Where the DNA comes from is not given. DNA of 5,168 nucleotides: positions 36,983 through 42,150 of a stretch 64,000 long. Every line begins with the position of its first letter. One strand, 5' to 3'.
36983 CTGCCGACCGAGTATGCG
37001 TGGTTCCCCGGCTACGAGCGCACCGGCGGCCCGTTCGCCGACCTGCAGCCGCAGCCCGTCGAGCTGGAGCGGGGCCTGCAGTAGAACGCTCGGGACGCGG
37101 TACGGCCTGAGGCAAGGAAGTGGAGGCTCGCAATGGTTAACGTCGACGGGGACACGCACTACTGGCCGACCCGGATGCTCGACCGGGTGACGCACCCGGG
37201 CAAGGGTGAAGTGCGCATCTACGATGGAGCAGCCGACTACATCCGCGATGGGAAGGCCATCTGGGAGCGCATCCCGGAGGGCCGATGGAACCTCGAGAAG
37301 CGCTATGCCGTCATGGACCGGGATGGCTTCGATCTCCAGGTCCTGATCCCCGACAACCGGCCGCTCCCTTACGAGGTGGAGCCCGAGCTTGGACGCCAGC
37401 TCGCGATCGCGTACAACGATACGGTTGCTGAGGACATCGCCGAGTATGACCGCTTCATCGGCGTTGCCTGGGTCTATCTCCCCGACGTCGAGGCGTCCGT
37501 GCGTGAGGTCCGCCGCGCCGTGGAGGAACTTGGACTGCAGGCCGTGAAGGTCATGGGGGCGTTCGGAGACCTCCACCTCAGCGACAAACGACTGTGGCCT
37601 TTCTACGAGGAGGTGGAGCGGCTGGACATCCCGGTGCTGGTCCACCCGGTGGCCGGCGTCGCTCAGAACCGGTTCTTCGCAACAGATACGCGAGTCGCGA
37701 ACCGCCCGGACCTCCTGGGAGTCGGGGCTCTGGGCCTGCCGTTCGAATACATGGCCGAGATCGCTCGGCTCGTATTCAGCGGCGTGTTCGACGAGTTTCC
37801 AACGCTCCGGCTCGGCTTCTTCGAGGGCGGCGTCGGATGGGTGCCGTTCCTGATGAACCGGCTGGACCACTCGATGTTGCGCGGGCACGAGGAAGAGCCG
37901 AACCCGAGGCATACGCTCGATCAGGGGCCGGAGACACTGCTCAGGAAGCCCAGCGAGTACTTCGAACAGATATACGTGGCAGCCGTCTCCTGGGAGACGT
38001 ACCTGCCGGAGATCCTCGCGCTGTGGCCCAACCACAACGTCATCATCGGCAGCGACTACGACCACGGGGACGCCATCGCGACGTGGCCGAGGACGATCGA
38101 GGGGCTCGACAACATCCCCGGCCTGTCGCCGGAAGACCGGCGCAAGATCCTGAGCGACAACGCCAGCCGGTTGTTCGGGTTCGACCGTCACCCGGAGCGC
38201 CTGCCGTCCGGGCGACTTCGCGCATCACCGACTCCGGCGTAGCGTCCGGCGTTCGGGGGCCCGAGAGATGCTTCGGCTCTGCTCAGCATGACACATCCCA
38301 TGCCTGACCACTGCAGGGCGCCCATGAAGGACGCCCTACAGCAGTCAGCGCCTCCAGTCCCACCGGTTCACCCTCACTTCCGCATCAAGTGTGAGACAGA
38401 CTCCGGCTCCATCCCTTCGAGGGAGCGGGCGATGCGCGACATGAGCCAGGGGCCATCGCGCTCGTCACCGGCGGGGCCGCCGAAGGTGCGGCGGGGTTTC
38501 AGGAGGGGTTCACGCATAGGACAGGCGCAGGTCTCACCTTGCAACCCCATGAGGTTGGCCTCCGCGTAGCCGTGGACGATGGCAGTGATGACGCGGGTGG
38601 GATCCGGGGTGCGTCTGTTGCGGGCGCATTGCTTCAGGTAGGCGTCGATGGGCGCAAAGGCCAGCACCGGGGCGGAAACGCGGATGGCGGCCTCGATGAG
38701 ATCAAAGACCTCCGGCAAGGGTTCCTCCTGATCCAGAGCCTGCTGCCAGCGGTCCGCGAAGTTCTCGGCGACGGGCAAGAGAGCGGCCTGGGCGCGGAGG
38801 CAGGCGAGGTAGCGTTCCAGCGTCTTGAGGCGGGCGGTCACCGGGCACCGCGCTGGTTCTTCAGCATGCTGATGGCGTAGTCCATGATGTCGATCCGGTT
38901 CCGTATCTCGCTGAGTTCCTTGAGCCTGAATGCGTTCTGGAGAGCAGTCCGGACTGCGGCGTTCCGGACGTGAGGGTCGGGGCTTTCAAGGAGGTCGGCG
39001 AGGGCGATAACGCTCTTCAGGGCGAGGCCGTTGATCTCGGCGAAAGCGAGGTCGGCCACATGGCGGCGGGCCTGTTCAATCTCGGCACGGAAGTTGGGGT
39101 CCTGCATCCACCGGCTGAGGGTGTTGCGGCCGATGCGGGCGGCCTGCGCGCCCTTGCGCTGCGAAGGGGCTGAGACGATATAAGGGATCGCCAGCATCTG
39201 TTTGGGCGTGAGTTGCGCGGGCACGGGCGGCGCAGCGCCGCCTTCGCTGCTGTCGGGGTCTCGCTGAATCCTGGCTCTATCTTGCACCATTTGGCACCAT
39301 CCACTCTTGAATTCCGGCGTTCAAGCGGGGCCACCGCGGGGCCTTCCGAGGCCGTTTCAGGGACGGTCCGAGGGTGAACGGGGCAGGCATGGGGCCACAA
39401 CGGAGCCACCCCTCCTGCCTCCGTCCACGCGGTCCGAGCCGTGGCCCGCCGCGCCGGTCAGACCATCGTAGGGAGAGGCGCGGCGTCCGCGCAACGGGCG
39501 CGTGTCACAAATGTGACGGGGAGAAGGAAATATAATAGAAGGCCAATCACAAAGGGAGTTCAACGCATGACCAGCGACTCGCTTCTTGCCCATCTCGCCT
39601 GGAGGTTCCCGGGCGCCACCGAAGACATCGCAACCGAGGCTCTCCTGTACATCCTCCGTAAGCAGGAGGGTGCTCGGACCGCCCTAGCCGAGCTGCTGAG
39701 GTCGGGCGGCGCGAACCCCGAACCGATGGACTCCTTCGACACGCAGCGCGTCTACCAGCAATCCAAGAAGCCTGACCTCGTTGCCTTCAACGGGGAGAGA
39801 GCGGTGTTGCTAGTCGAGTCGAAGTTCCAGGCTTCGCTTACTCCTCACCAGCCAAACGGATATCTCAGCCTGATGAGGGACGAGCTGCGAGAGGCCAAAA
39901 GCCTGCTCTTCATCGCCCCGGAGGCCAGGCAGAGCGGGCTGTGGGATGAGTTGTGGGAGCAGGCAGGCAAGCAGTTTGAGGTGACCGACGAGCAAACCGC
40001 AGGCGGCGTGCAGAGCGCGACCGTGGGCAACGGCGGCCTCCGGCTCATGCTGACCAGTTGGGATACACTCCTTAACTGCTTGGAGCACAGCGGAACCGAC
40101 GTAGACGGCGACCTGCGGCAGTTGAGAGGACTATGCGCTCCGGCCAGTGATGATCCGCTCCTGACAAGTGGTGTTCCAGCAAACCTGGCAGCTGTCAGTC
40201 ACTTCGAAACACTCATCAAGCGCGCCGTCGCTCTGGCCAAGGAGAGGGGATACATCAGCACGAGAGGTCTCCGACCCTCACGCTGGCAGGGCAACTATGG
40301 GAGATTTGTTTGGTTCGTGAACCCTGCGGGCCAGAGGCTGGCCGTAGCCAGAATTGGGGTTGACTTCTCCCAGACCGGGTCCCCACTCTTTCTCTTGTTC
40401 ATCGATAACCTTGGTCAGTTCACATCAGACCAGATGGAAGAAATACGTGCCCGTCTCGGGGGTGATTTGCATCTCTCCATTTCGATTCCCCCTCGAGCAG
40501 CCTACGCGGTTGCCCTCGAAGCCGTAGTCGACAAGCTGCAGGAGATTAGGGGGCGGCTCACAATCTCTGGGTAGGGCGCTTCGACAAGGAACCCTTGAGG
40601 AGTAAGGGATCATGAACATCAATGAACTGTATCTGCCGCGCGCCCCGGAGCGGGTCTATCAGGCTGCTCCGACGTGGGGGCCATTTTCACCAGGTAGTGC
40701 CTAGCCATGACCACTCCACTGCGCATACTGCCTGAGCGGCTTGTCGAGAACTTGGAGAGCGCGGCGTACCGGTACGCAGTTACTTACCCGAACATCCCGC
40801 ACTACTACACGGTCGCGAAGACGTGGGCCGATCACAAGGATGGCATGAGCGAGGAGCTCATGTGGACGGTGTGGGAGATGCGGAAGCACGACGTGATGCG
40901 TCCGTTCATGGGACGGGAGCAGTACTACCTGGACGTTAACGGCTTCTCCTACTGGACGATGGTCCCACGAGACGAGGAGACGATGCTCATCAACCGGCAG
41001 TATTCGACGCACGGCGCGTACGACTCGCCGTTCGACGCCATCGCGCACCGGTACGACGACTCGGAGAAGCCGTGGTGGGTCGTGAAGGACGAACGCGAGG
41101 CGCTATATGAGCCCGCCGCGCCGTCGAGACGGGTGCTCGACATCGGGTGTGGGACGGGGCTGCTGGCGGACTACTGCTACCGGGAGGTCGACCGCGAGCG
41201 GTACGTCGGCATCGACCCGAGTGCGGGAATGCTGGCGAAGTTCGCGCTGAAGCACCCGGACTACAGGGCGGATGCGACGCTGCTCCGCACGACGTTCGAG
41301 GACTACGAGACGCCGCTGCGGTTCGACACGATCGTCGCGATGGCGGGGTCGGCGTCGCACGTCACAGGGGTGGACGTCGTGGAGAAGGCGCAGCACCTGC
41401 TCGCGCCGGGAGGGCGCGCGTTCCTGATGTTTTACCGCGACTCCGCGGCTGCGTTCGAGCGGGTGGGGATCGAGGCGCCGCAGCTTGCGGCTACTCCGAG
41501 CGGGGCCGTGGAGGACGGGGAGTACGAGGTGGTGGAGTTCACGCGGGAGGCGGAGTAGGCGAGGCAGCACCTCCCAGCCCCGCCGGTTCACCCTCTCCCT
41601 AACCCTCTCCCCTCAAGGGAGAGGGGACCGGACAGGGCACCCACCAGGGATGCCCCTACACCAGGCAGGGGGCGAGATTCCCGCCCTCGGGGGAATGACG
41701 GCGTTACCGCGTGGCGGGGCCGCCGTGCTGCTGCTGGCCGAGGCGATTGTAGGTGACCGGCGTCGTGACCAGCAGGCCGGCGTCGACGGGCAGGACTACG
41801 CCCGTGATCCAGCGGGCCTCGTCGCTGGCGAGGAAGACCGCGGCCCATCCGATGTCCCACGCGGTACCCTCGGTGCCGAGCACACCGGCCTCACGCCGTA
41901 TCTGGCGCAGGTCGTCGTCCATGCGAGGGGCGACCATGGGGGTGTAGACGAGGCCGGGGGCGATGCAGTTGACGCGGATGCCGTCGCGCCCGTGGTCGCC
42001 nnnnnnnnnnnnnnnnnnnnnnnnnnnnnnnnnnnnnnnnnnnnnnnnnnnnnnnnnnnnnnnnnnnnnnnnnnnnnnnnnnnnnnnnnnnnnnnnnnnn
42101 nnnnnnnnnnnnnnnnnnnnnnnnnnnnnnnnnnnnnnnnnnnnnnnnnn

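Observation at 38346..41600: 3.2-kb islet bracketed by imperfect ~35-bp direct repeats: HTH protein, unknown protein, PD-(D/E)XK nuclease and methyltransferase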

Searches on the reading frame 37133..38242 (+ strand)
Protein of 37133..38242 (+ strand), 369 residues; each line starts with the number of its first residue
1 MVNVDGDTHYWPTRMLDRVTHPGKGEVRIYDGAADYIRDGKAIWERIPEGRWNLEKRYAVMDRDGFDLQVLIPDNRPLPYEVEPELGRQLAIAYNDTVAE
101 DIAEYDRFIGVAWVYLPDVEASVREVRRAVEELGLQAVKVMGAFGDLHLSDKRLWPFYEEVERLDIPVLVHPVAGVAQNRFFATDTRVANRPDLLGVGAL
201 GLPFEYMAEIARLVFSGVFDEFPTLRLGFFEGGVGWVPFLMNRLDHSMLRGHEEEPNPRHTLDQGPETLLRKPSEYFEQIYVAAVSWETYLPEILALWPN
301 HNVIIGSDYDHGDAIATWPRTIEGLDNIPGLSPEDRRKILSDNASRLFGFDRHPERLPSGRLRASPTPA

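Call 12: find_encoding_contigs(protein=window:37133-38242:+, flank=10000, max_places=10)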
Protein window:37133-38242:+ (369 aa): no gene with exactly this product is on record in the collection.

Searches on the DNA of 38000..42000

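Call 84: search_rna_families(source=window, start=38000, end=42000, threshold=evalue, max_evalue=1)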
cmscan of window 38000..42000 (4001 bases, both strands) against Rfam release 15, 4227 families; matches with E-value up to 1: 1.
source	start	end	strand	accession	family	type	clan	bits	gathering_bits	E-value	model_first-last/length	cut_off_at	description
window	41544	41594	-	RF03507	mir-4429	Gene; miRNA;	-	19.5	97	0.52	1-73/73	no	mir-4429 microRNA precursor family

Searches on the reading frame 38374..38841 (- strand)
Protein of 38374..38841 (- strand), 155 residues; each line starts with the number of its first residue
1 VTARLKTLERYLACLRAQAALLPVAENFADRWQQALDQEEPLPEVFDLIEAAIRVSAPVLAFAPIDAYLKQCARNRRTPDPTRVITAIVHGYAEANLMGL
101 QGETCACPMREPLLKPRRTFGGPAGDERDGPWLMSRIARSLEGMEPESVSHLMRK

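Call 9: search_protein_families(library=pfam, proteins=[window:38374-38841:-], max_evalue=1)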
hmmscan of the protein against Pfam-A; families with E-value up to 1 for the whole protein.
window:38374-38841:- (155 aa): 0 families

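Call 10: search_protein_families(library=padloc, proteins=[window:38374-38841:-], max_evalue=1)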
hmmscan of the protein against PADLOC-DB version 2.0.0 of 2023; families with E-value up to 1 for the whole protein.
window:38374-38841:- (155 aa): 0 families

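Call 11: search_protein_families(library=phrogs, proteins=[window:38374-38841:-], max_evalue=1)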
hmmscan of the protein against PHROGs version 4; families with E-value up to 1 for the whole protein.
window:38374-38841:- (155 aa): 0 families

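Call 32: search_protein_families(library=ncbifam, proteins=[window:38374-38841:-], max_evalue=1)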
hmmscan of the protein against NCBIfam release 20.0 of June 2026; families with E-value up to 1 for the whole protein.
window:38374-38841:- (155 aa): 0 families

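Call 56: search_protein_representatives(protein=window:38374-38841:-)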
Query: 155 residues. Proteins with E-value up to 0.001 (for the whole library): 49; up to 1e-10: 24; up to 1e-30: 1. The best 49 are listed.
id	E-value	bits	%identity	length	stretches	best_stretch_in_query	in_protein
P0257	8.1e-31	123.2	50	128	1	6-117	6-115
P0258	1.5e-26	109.3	48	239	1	3-120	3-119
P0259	4.6e-26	107.8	44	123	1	2-116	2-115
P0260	9.0e-26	106.8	46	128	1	5-115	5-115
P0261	4.7e-24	101.3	51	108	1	1-94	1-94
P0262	1.4e-23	99.7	41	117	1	4-115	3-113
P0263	1.7e-22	96.2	44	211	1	1-119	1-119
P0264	5.8e-22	94.5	43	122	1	2-116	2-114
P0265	2.6e-21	92.4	46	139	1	1-118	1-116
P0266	4.0e-21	91.7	43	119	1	3-114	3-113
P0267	1.2e-20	90.2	43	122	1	3-116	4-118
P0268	5.8e-20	88.0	44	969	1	4-123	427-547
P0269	1.6e-19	86.5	40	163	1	3-116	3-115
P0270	3.6e-19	85.4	42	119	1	1-113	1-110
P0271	4.0e-19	85.3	40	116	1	1-116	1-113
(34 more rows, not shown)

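Call 65: search_protein_families(library=pfam, proteins=[P0268, P0258, P0263], max_evalue=0.01)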
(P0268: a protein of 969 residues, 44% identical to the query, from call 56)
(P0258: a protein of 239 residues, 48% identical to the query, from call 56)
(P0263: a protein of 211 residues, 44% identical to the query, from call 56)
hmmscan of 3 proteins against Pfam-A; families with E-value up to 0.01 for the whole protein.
P0268 (969 aa): 0 families

P0258 (239 aa): 0 families

P0263 (211 aa): 0 families
